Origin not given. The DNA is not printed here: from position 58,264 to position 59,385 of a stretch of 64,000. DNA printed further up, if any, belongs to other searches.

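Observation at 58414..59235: SRA-like + HNH fusion: candidate modification-dependent (type IV) restriction endonuclease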

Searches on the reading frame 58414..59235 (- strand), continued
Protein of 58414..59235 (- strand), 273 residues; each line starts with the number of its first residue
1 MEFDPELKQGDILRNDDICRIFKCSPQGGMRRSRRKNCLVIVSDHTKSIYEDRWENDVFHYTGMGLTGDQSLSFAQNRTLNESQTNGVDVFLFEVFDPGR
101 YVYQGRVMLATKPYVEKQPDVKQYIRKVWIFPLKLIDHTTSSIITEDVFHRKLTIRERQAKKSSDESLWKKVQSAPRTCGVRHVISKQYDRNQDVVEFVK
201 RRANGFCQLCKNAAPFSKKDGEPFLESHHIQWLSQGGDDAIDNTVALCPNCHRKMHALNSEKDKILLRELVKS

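Call 41: search_dna_similar(query=window:58414-59235:-, collection=plasmids, mode=protein, max_rows=12)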
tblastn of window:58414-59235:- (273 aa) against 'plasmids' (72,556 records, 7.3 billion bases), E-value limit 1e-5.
Records with a match: 102; places in all: 111; records where one place covers at least 80% of the query: 25.
Best place of each record, by identity: <60% 102.
By first word of the organism name: Bacillus 20; Enterococcus 7; Paenibacillus 5; Klebsiella 4; Vibrio 4; Pseudomonas 4; Priestia 3; Haladaptatus 3; Escherichia 3; Burkholderia 3; and 38 more.
By predicted mobility (MOB-suite, as given by PLSDB): non-mobilizable 70; mobilizable 18; conjugative 14.
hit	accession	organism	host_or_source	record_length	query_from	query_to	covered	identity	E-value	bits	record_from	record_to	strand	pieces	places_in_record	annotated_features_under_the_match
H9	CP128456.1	Geobacillus stearothermophilus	whole genome,Mungang Hot spring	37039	6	272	98%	51.7%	3e-87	290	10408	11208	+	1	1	HNH endonuclease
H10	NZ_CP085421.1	Priestia megaterium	single cell,soil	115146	1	263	96%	51.7%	6e-87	289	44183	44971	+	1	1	HNH endonuclease | mutT: 8-oxo-dGTP diphosphatase MutT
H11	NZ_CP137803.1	Priestia megaterium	Bacillus megaterium assembly,Arshan ...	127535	1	263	96%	50.2%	1e-86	288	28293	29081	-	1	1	HNH endonuclease | mutT: 8-oxo-dGTP diphosphatase MutT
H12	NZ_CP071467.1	Priestia megaterium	whole organism,Hypersaline environment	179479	1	263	96%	49.4%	8e-86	286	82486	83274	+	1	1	HNH endonuclease | (deoxy)nucleoside triphosphate pyrophosphohydrolase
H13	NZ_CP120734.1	Tepidibacter hydrothermalis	-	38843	7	272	97%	48.9%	4e-82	275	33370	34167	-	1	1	HNH endonuclease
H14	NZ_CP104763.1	Enterococcus raffinosus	-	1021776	6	273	98%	46.8%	8e-77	260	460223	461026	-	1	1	record has no annotation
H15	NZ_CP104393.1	Enterococcus raffinosus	fermented food (Meju)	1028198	6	273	98%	46.8%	8e-77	260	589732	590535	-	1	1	record has no annotation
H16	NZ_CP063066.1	Aerococcus urinaeequi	pig,mixed culture,nasopharynx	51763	3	271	99%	45.7%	2e-78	265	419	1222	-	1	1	HNH endonuclease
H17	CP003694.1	Bacillus thuringiensis MC28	-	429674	10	272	96%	46.4%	1e-78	266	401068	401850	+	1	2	restriction endonuclease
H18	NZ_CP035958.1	Bacillus mycoides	cell culture,soil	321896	15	263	91%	46.6%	1e-73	251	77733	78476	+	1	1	HNH endonuclease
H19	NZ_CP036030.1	Bacillus mycoides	cell culture,soil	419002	1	250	92%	43.9%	5e-49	180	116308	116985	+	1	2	HNH endonuclease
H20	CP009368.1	Bacillus cereus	-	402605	35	263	84%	43.5%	2e-57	204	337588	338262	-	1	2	none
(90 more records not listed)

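Call 42: find_encoding_contigs(protein=P0006, flank=6000, max_places=2)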
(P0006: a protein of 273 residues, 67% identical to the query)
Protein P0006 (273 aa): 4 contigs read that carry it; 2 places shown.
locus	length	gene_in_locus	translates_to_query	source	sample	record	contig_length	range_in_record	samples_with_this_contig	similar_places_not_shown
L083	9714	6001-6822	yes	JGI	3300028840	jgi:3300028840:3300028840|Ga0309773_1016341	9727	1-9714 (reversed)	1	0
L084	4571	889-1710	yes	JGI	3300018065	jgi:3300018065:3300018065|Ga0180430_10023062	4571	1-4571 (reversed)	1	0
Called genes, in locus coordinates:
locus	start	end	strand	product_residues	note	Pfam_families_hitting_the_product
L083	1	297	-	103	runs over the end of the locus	?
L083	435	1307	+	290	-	PF24764:rva_4 (weak), PF00665:rve, PF13683:rve_3 (weak)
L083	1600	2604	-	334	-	PF01047:MarR (faint), PF08279:HTH_11 (faint), PF12840:HTH_20 (faint), PF13404:HTH_AsnC-type, PF13412:HTH_24, PF22451:NirdL-like_HTH (faint), PF13404:HTH_AsnC-type, PF13412:HTH_24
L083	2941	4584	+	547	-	PF00801:PKD (weak), PF24517:CBM96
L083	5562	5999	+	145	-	PF00293:NUDIX, PF14815:NUDIX_4, PF22327:Nudt16-like (weak)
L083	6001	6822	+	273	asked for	PF26348:SRA_ScoMcrA, PF01844:HNH, PF14279:HNH_5 (weak)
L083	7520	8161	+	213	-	PF01978:TrmB (faint)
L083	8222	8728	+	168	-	PF00581:Rhodanese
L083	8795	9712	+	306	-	?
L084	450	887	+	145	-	PF00293:NUDIX, PF14815:NUDIX_4, PF22327:Nudt16-like (weak)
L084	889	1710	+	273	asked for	PF26348:SRA_ScoMcrA, PF01844:HNH, PF14279:HNH_5 (weak)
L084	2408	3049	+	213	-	PF01978:TrmB (faint)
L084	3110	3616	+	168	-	PF00581:Rhodanese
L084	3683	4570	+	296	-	?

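Call 43: find_encoding_contigs(protein=P0007, flank=6000, max_places=2)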
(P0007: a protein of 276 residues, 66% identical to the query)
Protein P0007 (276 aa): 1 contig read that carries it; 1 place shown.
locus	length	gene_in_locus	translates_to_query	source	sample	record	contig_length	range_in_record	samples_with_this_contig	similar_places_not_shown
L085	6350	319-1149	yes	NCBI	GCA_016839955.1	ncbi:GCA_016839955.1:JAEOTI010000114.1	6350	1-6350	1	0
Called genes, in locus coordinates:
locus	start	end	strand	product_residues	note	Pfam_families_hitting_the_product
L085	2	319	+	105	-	?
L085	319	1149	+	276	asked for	PF26348:SRA_ScoMcrA, PF01844:HNH, PF14279:HNH_5 (weak)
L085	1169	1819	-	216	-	-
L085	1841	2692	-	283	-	PF22518:DUF6997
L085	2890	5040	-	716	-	PF12705:PDDEXK_1, PF01935:DUF87, PF05872:HerA_C (faint), PF10412:TrwB_AAD_bind (faint), PF12846:AAA_10 (faint)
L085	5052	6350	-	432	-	?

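Call 44: find_encoding_contigs(protein=P0005, flank=6000, max_places=2)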
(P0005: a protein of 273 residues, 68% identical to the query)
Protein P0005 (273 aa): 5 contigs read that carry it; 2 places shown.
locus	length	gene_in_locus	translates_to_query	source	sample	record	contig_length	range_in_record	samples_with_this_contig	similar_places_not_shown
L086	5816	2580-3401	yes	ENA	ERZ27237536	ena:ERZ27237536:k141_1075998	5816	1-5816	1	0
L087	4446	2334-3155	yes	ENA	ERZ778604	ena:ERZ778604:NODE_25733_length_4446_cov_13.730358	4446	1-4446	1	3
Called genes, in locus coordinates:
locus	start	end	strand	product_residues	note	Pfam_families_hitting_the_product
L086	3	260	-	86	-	?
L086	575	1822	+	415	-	-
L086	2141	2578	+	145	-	PF00293:NUDIX, PF14815:NUDIX_4, PF22327:Nudt16-like (faint)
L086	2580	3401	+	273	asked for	PF26348:SRA_ScoMcrA, PF01844:HNH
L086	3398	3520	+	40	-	-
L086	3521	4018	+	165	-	PF09195:Endonuc-BglII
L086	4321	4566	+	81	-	PF07362:CcdA (weak)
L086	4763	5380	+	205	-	PF00589:Phage_integrase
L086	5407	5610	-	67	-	-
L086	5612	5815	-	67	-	?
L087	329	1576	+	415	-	-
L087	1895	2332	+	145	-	PF00293:NUDIX, PF14815:NUDIX_4, PF22327:Nudt16-like (faint)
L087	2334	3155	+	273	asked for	PF26348:SRA_ScoMcrA, PF01844:HNH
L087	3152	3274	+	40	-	-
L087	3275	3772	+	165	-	PF09195:Endonuc-BglII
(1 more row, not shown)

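Call 68: fold_search(model_id=the predicted structure, library=viral)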
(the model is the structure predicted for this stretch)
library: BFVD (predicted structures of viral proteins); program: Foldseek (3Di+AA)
matches with E <= 10: 548; with E <= 0.001: 4
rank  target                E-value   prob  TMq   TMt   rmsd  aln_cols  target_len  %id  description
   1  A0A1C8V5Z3            3.8e-10  1.00  0.39  0.41  10.3       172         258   23  ScoMcrA-like SRA domain-containing protein [Haloarcula hispanica pleomorphic virus 3]
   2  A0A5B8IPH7            1.0e-07  1.00  0.38  0.70   3.7       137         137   20  Uncharacterized protein [Mimiviridae sp. ChoanoV1]
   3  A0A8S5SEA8            2.7e-04  1.00  0.23  0.68   5.2       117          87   23  HNHc [Siphoviridae sp. ct3q24]
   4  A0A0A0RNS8            5.0e-04  1.00  0.24  0.26  25.3       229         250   17  HNH homing endonuclease [Bacillus phage Pascal]
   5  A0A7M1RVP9            1.6e-03  1.00  0.23  0.36   9.7       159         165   17  HNH nuclease domain-containing protein [uncultured phage cr118_1]
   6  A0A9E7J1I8            1.6e-03  0.82  0.20  0.21  17.1       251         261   12  (no name in the UniProt tables at hand)
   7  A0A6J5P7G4            2.1e-03  1.00  0.22  0.30   2.4        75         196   24  HNHc domain containing protein [uncultured Caudovirales phage]
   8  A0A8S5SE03            4.5e-03  1.00  0.22  0.40  14.5       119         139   22  NinG recombination protein [Siphoviridae sp. ctnpt50]
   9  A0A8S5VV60            5.0e-03  1.00  0.23  0.16   3.2        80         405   28  (no name in the UniProt tables at hand)
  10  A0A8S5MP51            5.4e-03  1.00  0.23  0.40   2.2        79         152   30  HNHc [Podoviridae sp. ctoqT5]
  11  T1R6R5                5.4e-03  1.00  0.22  0.51   4.3        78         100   23  Putative endonuclease [Propionibacterium phage PHL066M04]
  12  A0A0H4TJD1            6.0e-03  1.00  0.22  0.39   4.4        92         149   24  (no name in the UniProt tables at hand)
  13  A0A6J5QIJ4            6.7e-03  1.00  0.24  0.35   8.4       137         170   18  HNHc domain containing protein [uncultured Caudovirales phage]
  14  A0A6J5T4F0            8.5e-03  1.00  0.20  0.52   2.4        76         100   20  HNHc domain containing protein [uncultured Caudovirales phage]
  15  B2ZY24                8.5e-03  1.00  0.18  0.43   3.5        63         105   28  HNH endonuclease [Ralstonia phage phiRSL1]
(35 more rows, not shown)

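Call 75: search_protein_families(library=pfam, proteins=[P0022], max_evalue=0.001)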
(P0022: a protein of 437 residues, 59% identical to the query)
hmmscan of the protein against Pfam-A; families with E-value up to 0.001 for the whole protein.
P0022 (437 aa): 2 families
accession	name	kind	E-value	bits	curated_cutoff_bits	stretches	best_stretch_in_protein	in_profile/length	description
PF01844.29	HNH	-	8.5e-09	35.9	21.4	1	369-418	1-45/47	HNH endonuclease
PF23382.1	DUF7097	-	2.2e-05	24.9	27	1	347-419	57-137/175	Family of unknown function (DUF7097)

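Call 78: search_protein_families(library=ncbifam, proteins=[L083:5562-5999:+, L001:5607-6008:+, L002:5616-6011:+, L003:5557-5985:+], max_evalue=0.00001)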
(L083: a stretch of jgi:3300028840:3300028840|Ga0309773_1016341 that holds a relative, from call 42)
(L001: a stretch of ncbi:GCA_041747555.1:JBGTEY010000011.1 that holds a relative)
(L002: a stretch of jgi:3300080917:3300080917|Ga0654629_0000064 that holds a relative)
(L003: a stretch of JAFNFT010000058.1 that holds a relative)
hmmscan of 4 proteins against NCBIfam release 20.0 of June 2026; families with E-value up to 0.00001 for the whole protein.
L083:5562-5999:+ (145 aa): 12 families
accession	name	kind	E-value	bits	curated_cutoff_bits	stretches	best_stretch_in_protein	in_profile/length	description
NF006530.0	PRK08999.1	equivalog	1e-25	90.5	245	1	2-132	2-128/315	Nudix family hydrolase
TIGR00586.1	mutt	equivalog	8.3e-24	84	97.9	1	4-133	3-128/129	8-oxo-dGTP diphosphatase MutT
NF008044.0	PRK10776.1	equivalog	2.6e-23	82.3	148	1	4-134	2-128/130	8-oxo-dGTP diphosphatase MutT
NF007834.0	PRK10546.1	equivalog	1.6e-21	76.5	156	1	4-136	2-129/135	pyrimidine (deoxy)nucleoside triphosphate diphosphatase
NF012016.0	PRK15472.1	equivalog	5.1e-11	42.4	95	1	7-130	5-136/141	nucleoside triphosphatase NudI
NF001938.0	PRK00714.1-5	equivalog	5.3e-07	29.1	116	1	10-90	18-97/172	RNA pyrophosphohydrolase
TIGR02705.1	nudix_YtkD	equivalog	5.8e-07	29.2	154.4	1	16-62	24-74/156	RNA deprotection pyrophosphohydrolase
NF001299.0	PRK00241.1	equivalog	1.1e-06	28.3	158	1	6-118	138-240/263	NAD(+) diphosphatase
NF003788.0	PRK05379.1-5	equivalog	1.4e-06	27.9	354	1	7-119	214-332/351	bifunctional nicotinamide-nucleotide adenylyltransferase/Nudix hydroxylase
NF001936.0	PRK00714.1-3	equivalog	2.2e-06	27.6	118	1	6-63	12-65/155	RNA pyrophosphohydrolase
NF003785.0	PRK05379.1-1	equivalog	4.7e-06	26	418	1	10-71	207-266/347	bifunctional nicotinamide-nucleotide adenylyltransferase/Nudix hydroxylase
NF041653.1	Nud_hyd_Meth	equivalog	8e-06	25.7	300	1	13-72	35-94/170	Nudix hydrolase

L001:5607-6008:+ (133 aa): 12 families
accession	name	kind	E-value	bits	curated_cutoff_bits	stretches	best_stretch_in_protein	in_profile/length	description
NF006530.0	PRK08999.1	equivalog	1.9e-30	106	245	1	2-127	2-128/315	Nudix family hydrolase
TIGR00586.1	mutt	equivalog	3e-27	95.2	97.9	1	3-127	2-127/129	8-oxo-dGTP diphosphatase MutT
NF007834.0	PRK10546.1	equivalog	3.2e-27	95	156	1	4-131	2-129/135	pyrimidine (deoxy)nucleoside triphosphate diphosphatase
NF008044.0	PRK10776.1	equivalog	3.4e-23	81.9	148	1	4-129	2-128/130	8-oxo-dGTP diphosphatase MutT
NF001938.0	PRK00714.1-5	equivalog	2.6e-09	36.7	116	1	7-65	15-78/172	RNA pyrophosphohydrolase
NF001936.0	PRK00714.1-3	equivalog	3.4e-08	33.5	118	1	6-62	8-65/155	RNA pyrophosphohydrolase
NF001934.0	PRK00714.1-1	equivalog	3.4e-08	33.1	241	1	6-65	9-64/176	RNA pyrophosphohydrolase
NF001937.0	PRK00714.1-4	equivalog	4.6e-08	32.9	139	1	6-67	9-66/161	RNA pyrophosphohydrolase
NF001299.0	PRK00241.1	equivalog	1.1e-07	31.6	158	1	12-113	141-240/263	NAD(+) diphosphatase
TIGR02705.1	nudix_YtkD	equivalog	5.2e-07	29.3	154.4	1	22-73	41-80/156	RNA deprotection pyrophosphohydrolase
NF052459.1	OxoGTPPhMutT1Mycb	equivalog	6.9e-07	28.6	475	1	33-109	30-107/292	8-oxo-(d)GTP phosphatase MutT1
NF001935.0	PRK00714.1-2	equivalog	8.4e-07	28.6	259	1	7-64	10-63/183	RNA pyrophosphohydrolase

L002:5616-6011:+ (131 aa): 12 families
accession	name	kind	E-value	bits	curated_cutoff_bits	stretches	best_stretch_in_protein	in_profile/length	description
NF006530.0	PRK08999.1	equivalog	2.5e-34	118.8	245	1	4-123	8-128/315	Nudix family hydrolase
NF007834.0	PRK10546.1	equivalog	2.7e-34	117.9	156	1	2-125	4-127/135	pyrimidine (deoxy)nucleoside triphosphate diphosphatase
TIGR00586.1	mutt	equivalog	4.1e-27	94.7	97.9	1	2-124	5-128/129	8-oxo-dGTP diphosphatase MutT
NF008044.0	PRK10776.1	equivalog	1.2e-25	89.9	148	1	4-125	6-128/130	8-oxo-dGTP diphosphatase MutT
NF001938.0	PRK00714.1-5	equivalog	1.9e-10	40.3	116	1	3-66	15-81/172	RNA pyrophosphohydrolase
NF001937.0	PRK00714.1-4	equivalog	1.1e-09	38.2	139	1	3-68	10-71/161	RNA pyrophosphohydrolase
NF012016.0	PRK15472.1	equivalog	1.8e-09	37.4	95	1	4-117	6-132/141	nucleoside triphosphatase NudI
NF001936.0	PRK00714.1-3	equivalog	8.3e-09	35.5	118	1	11-73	21-82/155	RNA pyrophosphohydrolase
NF001934.0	PRK00714.1-1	equivalog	5.4e-08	32.5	241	1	4-70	11-73/176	RNA pyrophosphohydrolase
NF052459.1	OxoGTPPhMutT1Mycb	equivalog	2.3e-07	30.2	475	1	25-125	26-127/292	8-oxo-(d)GTP phosphatase MutT1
TIGR02705.1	nudix_YtkD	equivalog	1e-06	28.3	154.4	1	30-72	47-89/156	RNA deprotection pyrophosphohydrolase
NF041652.1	Nud_hyd_Dein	equivalog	3.1e-06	27.5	200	1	7-68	19-83/152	Nudix hydrolase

L003:5557-5985:+ (142 aa): 14 families
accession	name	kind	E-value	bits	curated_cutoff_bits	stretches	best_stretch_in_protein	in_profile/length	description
NF006530.0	PRK08999.1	equivalog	1e-28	100.3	245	1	7-131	7-126/315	Nudix family hydrolase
NF007834.0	PRK10546.1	equivalog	8.1e-27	93.7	156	1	10-137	7-129/135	pyrimidine (deoxy)nucleoside triphosphate diphosphatase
TIGR00586.1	mutt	equivalog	1.2e-26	93.2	97.9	1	5-131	4-125/129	8-oxo-dGTP diphosphatase MutT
NF008044.0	PRK10776.1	equivalog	6.3e-25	87.5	148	1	5-131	3-124/130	8-oxo-dGTP diphosphatase MutT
NF012016.0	PRK15472.1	equivalog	1.1e-12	47.8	95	1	7-125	4-130/141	nucleoside triphosphatase NudI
TIGR02705.1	nudix_YtkD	equivalog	2.1e-09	37.1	154.4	1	14-77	21-88/156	RNA deprotection pyrophosphohydrolase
NF041653.1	Nud_hyd_Meth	equivalog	6.2e-08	32.6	300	1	11-71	32-92/170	Nudix hydrolase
NF001937.0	PRK00714.1-4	equivalog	7.6e-08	32.1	139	1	13-76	15-73/161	RNA pyrophosphohydrolase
NF001938.0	PRK00714.1-5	equivalog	1.1e-07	31.3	116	1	11-65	18-76/172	RNA pyrophosphohydrolase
NF001936.0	PRK00714.1-3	equivalog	3.9e-07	30.1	118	1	15-64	20-65/155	RNA pyrophosphohydrolase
NF041652.1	Nud_hyd_Dein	equivalog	1.3e-06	28.8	200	1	7-86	14-95/152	Nudix hydrolase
NF001299.0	PRK00241.1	equivalog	2.1e-06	27.4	158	1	13-73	141-198/263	NAD(+) diphosphatase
NF001934.0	PRK00714.1-1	equivalog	2.4e-06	27.1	241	1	13-76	15-73/176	RNA pyrophosphohydrolase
NF006961.0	PRK09438.1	equivalog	4.6e-06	26.2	103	1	13-89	15-86/151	dihydroneopterin triphosphate diphosphatase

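Call 79: search_solved_structures(query=L083:5562-5999:+, max_evalue=0.00001)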
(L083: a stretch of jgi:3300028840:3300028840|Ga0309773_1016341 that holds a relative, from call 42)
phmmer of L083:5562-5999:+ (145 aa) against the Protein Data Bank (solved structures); distinct sequences matched with E-value up to 0.00001: 18.
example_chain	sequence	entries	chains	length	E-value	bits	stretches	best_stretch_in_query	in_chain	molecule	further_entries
3ees_A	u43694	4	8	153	3.6e-19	72.4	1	6-132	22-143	Probable pyrophosphohydrolase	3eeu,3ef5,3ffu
5x1x_A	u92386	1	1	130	2.5e-17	66.4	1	4-133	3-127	Mutator mutT protein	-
3gwy_A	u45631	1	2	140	1e-16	64.4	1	1-135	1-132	Putative CTP pyrophosphohydrolase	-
3hhj_A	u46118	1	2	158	1.2e-16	64.2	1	4-132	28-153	Mutator mutT protein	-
4v14_A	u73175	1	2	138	2.5e-14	56.7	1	4-133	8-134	MUTATOR MUTT PROTEIN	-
7syc_A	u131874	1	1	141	1.1e-12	51.4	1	4-133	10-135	7,8-dihydro-8-oxoguanine-triphosphatase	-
2rrk_A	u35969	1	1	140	5.5e-12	49.1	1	3-129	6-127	CTP pyrophosphohydrolase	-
3r03_A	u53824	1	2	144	4.7e-11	46.1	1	6-130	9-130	NUDIX hydrolase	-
5zrc_A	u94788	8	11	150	1.1e-10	44.9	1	4-133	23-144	Putative mutator protein MutT2/NUDIX hydrolase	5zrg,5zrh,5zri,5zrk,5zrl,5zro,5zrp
1mut_A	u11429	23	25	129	1.2e-10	44.7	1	5-132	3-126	NUCLEOSIDE TRIPHOSPHATE PYROPHOSPHOHYDROLASE | Mutator mutT protein | 7,8-dihydro-8-oxoguanine-triphosphatase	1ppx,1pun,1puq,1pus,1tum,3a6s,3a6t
3id9_A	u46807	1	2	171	1.6e-08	37.9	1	9-71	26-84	MutT/NUDIX family protein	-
2jvb_A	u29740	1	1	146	1.7e-06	31.3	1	11-65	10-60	mRNA-decapping enzyme subunit 2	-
4kg4_A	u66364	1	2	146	1.8e-06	31.2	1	11-65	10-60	mRNA-decapping enzyme subunit 2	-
6ypb_A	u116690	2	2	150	2.5e-06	30.8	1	8-82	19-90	Geranyl diphosphate phosphohydrolase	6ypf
4k6e_A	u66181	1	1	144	2.9e-06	30.5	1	18-65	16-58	mRNA-decapping enzyme subunit 2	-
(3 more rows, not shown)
